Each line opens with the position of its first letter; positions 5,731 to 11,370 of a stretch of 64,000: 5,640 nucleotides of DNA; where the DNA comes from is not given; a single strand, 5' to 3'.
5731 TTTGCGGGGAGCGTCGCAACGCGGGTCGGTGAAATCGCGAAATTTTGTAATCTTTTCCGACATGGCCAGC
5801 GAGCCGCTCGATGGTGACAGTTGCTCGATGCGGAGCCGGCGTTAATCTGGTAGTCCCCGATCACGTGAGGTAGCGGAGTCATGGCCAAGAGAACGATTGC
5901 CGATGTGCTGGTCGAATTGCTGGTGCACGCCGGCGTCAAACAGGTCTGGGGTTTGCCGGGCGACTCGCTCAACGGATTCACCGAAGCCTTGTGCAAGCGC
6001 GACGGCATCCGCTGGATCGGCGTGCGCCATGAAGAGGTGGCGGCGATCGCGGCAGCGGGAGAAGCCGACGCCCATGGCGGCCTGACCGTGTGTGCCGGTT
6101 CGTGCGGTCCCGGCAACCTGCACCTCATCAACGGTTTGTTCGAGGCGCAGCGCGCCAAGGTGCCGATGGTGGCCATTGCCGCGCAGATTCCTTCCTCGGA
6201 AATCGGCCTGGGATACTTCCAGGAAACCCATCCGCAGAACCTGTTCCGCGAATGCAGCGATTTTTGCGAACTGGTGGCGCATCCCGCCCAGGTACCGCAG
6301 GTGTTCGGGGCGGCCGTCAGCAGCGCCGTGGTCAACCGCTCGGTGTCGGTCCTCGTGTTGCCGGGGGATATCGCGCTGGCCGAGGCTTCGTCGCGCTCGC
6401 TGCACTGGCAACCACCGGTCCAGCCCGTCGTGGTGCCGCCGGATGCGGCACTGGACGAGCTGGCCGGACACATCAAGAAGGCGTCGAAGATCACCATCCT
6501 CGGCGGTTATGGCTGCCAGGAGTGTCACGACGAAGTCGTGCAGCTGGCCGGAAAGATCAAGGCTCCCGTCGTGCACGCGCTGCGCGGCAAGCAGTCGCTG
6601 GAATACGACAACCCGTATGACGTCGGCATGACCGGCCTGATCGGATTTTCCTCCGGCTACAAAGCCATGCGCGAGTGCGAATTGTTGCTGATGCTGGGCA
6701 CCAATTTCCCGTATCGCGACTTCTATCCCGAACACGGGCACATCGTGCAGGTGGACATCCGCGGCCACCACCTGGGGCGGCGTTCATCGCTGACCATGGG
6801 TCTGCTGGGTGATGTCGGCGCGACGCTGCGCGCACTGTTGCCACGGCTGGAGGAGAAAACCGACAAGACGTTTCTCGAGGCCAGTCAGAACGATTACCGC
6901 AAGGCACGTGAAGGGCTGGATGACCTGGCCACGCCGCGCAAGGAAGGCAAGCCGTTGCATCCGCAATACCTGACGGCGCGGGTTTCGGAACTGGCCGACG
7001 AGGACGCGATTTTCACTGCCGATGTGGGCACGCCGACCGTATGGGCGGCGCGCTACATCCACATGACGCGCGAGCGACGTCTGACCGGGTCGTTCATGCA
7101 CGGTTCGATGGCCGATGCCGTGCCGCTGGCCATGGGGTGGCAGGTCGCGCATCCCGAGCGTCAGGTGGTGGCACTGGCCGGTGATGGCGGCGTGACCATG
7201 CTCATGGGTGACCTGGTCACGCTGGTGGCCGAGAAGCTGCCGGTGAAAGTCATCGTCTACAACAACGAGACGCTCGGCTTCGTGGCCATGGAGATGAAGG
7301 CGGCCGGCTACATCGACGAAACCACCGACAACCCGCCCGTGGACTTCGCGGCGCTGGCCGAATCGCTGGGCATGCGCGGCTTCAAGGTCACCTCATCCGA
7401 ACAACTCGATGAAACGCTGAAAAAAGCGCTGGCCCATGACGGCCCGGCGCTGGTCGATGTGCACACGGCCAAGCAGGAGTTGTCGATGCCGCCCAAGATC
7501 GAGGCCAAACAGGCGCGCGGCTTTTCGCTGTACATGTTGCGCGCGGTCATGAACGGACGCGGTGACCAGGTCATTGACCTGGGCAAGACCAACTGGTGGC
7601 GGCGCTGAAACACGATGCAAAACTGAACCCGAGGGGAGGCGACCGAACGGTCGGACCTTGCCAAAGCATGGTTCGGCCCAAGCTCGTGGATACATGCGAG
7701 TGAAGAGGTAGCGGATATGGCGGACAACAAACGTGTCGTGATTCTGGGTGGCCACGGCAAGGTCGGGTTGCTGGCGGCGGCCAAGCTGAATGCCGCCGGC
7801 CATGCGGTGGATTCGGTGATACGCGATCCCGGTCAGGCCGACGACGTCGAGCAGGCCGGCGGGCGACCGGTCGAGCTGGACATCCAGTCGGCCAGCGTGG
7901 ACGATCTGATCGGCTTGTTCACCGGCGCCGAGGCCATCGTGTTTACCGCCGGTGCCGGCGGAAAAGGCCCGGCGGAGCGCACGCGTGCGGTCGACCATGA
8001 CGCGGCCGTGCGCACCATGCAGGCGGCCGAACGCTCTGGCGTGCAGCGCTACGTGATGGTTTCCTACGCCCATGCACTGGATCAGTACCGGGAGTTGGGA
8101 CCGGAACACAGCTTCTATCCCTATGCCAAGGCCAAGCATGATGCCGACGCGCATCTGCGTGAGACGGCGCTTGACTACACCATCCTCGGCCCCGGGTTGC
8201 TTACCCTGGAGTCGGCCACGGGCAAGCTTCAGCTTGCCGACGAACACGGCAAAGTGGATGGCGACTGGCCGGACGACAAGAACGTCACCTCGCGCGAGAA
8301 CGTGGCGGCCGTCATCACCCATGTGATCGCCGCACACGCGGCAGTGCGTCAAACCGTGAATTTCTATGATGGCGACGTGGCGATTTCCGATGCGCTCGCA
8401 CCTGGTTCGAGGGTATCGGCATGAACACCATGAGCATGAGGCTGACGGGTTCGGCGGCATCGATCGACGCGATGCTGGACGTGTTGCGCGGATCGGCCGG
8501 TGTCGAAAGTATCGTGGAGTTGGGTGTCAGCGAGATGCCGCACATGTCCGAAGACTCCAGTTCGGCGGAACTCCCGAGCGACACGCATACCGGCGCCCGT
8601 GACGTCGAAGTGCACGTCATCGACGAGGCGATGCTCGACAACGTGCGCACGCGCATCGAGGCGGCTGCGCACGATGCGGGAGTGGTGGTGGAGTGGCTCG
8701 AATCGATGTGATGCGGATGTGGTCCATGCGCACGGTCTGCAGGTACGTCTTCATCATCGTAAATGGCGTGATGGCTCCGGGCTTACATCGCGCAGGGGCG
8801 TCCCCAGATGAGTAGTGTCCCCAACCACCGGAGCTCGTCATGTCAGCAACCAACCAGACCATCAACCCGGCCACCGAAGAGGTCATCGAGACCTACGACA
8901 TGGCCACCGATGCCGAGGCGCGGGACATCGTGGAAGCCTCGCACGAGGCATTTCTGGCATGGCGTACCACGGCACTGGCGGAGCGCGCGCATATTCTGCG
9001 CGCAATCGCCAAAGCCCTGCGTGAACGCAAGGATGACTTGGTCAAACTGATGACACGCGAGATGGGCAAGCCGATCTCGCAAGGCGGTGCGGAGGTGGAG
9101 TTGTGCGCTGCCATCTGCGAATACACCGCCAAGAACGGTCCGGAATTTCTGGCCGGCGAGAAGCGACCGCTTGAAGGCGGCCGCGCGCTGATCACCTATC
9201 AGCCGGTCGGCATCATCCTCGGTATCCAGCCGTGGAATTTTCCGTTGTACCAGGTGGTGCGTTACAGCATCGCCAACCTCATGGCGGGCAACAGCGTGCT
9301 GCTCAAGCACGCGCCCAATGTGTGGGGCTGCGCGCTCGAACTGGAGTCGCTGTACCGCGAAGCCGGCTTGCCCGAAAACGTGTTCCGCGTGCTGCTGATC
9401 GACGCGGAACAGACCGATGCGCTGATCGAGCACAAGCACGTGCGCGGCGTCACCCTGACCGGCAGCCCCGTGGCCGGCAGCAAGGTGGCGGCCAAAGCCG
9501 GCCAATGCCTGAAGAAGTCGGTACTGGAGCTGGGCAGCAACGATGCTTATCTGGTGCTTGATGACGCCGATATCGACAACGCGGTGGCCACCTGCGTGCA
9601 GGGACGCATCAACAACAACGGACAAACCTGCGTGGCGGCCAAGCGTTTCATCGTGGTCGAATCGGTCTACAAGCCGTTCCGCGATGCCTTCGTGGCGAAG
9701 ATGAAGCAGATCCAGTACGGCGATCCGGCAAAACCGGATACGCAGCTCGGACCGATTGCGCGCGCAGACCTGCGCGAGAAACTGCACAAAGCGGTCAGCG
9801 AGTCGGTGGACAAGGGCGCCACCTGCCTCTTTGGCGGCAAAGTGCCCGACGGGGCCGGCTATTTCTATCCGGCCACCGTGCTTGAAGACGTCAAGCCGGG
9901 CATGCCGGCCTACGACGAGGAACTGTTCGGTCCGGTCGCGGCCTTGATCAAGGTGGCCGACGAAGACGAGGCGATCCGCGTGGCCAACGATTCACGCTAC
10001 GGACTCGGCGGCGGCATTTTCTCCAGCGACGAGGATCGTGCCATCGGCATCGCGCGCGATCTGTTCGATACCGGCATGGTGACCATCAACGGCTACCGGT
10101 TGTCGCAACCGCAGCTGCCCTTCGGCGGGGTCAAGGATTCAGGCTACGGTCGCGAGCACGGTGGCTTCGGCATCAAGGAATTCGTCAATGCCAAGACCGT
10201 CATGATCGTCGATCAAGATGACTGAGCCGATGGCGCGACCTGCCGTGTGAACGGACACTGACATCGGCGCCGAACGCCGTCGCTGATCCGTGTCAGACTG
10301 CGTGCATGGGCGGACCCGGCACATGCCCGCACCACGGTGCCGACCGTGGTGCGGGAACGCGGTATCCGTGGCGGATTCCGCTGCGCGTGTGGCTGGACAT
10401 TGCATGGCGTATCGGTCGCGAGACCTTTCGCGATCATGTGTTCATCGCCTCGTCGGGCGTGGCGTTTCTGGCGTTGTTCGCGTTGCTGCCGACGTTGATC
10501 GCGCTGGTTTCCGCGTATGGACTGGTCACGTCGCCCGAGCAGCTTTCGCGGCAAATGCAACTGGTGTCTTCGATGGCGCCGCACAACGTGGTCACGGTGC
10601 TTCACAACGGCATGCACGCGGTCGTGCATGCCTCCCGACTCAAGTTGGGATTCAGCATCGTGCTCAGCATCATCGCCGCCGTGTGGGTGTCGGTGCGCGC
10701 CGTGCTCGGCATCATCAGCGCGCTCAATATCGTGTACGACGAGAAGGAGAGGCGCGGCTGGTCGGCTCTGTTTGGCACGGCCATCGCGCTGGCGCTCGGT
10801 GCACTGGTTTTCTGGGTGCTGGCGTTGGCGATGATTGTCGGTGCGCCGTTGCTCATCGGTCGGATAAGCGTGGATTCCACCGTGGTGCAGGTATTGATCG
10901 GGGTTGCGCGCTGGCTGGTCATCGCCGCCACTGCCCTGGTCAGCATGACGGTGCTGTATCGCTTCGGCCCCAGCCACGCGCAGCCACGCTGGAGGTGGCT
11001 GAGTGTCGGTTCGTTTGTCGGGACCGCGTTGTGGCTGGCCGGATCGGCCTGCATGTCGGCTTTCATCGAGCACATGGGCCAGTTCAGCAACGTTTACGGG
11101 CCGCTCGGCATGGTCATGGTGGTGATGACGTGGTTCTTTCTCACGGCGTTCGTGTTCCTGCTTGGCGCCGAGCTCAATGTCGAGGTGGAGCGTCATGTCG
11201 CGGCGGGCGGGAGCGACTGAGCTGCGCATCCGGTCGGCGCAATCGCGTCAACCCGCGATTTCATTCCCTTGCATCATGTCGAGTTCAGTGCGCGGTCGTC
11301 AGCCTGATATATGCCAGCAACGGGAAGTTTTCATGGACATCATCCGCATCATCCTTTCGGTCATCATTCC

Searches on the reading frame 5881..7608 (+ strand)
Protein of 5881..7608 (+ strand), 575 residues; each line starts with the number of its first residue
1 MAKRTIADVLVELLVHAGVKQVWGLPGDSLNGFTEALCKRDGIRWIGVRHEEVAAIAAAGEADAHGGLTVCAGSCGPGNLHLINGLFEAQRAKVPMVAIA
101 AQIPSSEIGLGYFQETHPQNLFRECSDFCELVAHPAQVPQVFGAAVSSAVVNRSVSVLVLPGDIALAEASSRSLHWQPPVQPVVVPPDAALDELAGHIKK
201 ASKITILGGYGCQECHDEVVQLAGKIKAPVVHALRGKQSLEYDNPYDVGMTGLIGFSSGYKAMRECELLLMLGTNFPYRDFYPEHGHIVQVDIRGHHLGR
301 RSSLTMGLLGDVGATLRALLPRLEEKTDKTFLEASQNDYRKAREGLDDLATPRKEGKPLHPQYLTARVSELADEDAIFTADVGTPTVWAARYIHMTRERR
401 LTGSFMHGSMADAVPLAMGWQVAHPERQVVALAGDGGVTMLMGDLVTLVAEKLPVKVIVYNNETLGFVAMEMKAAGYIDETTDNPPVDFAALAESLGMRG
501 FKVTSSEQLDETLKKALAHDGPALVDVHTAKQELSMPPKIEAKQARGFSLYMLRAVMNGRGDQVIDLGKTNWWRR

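Call 15: search_protein_families(library=pfam, proteins=[window:5881-7608:+], max_evalue=0.00001)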
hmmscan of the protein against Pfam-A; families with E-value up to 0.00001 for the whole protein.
window:5881-7608:+ (575 aa): 3 families
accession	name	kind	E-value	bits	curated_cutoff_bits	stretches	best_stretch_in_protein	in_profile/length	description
PF02775.26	TPP_enzyme_C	-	3.5e-43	147.4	21.9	1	381-527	1-151/151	Thiamine pyrophosphate enzyme, C-terminal TPP binding domain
PF02776.23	TPP_enzyme_N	-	3.1e-32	111.3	26.8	1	5-116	2-114/119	Thiamine pyrophosphate enzyme, N-terminal TPP binding domain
PF00205.28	TPP_enzyme_M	-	7.4e-31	107.1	30.4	1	192-319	2-137/137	Thiamine pyrophosphate enzyme, central domain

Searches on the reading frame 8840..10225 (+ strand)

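Call 15: search_protein_families(library=pfam, proteins=[window:8840-10225:+], max_evalue=0.00001)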
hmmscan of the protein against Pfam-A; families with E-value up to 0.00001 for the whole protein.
window:8840-10225:+ (461 aa): 1 family
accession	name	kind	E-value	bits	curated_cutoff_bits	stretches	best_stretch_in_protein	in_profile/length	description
PF00171.27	Aldedh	-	1.3e-141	472.8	23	1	4-454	8-461/461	Aldehyde dehydrogenase family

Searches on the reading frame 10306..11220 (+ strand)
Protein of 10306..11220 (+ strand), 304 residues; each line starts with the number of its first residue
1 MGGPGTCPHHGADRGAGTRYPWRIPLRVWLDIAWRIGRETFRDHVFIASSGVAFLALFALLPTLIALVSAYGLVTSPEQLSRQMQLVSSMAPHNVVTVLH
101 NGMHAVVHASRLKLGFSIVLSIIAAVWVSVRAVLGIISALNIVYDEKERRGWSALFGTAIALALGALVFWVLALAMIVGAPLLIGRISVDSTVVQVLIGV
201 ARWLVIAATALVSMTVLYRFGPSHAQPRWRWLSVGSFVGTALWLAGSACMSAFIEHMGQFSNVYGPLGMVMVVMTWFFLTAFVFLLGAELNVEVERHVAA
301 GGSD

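Call 15: search_protein_families(library=pfam, proteins=[window:10306-11220:+], max_evalue=0.00001)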
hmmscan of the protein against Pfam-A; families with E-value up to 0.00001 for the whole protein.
window:10306-11220:+ (304 aa): 1 family
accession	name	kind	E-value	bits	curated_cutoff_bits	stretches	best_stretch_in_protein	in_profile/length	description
PF03631.20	Virul_fac_BrkB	-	1.7e-46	159.5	33.7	1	42-296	2-257/259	Virulence factor BrkB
